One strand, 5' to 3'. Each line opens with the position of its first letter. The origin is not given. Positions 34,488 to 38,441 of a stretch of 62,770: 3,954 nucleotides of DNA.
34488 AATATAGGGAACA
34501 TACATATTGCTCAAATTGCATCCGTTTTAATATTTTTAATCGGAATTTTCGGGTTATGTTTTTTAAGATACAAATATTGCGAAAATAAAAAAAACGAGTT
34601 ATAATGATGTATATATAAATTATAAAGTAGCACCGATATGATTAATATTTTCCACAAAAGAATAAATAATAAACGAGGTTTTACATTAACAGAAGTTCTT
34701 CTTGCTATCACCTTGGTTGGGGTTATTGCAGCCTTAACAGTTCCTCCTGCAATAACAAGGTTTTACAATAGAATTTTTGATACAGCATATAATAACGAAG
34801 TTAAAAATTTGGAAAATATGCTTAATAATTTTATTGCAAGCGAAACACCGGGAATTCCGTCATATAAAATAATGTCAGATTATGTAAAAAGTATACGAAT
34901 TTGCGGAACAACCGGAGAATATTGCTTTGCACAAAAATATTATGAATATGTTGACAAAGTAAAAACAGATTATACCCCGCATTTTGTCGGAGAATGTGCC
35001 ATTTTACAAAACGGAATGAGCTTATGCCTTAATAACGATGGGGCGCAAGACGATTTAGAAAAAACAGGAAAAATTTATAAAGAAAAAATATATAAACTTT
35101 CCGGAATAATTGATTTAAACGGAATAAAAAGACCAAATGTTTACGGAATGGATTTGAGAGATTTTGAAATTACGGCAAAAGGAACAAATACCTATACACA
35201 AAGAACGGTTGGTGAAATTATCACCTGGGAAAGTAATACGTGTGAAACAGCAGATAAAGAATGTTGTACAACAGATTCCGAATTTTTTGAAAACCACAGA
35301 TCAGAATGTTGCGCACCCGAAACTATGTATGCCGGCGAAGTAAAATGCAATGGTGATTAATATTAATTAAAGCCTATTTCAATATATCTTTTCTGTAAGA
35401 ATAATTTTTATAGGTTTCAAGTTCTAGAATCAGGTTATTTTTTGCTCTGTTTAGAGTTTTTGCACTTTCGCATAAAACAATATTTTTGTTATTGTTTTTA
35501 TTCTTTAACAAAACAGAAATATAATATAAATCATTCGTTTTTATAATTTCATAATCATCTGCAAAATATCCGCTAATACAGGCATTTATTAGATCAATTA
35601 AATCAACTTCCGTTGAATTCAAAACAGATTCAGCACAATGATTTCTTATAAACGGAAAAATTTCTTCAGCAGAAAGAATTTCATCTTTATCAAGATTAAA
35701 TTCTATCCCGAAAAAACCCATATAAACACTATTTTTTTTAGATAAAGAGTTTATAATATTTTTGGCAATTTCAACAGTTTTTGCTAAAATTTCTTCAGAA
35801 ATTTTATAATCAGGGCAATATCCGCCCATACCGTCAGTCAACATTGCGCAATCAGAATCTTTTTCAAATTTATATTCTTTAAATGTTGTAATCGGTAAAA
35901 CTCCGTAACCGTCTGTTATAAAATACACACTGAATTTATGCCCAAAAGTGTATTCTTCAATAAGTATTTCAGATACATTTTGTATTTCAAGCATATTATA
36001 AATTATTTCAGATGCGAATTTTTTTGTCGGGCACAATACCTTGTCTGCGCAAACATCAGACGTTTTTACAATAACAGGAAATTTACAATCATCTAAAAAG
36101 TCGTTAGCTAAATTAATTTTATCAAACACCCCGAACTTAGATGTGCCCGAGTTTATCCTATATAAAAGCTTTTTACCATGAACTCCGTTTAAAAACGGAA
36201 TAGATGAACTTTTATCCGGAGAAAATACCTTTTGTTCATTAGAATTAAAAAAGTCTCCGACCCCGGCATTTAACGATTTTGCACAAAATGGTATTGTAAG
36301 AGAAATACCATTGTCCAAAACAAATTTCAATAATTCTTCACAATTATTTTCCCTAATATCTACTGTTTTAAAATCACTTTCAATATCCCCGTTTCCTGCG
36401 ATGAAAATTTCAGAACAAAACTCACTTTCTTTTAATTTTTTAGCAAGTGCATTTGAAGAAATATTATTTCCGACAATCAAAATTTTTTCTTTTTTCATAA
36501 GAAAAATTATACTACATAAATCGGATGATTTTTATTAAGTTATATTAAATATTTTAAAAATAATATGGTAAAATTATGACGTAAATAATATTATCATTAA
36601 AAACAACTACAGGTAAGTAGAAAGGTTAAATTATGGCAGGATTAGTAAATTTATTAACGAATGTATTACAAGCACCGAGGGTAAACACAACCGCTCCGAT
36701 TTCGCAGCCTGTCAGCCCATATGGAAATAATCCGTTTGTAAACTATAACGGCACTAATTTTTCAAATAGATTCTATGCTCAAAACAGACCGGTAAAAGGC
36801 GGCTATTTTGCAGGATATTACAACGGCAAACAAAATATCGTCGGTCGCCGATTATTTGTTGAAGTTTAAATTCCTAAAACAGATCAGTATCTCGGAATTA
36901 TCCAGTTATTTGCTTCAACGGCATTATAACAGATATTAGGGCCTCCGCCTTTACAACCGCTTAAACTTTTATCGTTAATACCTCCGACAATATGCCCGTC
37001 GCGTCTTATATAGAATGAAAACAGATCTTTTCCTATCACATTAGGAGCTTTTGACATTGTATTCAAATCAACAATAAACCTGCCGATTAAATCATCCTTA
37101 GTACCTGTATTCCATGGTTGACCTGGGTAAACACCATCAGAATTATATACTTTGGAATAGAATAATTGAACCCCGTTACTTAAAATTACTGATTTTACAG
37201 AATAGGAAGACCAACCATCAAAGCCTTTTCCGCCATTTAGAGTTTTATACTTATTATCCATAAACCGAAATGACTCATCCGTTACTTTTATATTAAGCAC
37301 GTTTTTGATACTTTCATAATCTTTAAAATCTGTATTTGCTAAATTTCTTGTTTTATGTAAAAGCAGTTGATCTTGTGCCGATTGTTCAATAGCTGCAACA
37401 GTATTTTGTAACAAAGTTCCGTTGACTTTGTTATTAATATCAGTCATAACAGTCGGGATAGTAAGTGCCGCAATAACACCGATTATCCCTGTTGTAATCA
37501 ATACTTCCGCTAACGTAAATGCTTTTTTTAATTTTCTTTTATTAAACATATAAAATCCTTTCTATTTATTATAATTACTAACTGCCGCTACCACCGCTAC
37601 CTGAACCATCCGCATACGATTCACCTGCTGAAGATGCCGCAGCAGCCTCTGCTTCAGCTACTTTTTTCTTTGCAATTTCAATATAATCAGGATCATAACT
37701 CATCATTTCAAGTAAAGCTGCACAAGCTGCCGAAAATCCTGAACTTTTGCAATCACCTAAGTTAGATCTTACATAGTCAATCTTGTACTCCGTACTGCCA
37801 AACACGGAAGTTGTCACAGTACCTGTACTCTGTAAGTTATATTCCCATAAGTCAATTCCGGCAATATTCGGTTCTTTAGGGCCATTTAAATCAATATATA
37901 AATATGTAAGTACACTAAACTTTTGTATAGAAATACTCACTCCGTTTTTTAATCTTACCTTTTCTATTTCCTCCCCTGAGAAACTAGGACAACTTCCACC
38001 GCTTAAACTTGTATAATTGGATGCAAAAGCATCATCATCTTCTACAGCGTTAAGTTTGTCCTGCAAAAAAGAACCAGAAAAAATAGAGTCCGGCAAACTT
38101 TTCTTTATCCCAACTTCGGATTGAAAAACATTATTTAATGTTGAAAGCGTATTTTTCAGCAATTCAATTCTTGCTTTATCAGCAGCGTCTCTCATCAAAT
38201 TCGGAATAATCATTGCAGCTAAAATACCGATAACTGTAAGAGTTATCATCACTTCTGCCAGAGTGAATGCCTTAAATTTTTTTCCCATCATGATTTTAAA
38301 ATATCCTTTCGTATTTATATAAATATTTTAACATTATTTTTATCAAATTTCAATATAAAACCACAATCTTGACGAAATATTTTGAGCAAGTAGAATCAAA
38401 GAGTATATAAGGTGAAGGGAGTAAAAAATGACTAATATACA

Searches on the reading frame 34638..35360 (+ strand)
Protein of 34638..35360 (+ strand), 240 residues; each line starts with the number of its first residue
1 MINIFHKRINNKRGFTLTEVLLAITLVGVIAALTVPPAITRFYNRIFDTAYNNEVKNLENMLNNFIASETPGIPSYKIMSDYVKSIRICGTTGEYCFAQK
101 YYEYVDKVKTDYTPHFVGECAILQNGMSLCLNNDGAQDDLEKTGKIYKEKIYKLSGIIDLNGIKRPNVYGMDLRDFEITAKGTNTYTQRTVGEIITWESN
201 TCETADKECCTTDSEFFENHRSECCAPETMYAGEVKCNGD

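Call 85: search_protein_families(library=pfam, proteins=[window:34638-35360:+], max_evalue=0.00001)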
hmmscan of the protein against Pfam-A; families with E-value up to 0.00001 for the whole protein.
window:34638-35360:+ (240 aa): 1 family
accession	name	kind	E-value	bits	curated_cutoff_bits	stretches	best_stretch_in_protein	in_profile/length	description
PF07963.17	N_methyl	-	1.7e-06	27.8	21.2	1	10-33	2-25/27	Prokaryotic N-terminal methylation motif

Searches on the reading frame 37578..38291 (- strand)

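Call 85: search_protein_families(library=pfam, proteins=[window:37578-38291:-], max_evalue=0.00001)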
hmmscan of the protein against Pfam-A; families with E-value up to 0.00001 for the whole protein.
window:37578-38291:- (237 aa): 1 family
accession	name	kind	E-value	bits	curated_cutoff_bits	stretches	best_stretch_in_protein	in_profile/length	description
PF07963.17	N_methyl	-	8.1e-06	25.6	21.2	1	4-28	2-26/27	Prokaryotic N-terminal methylation motif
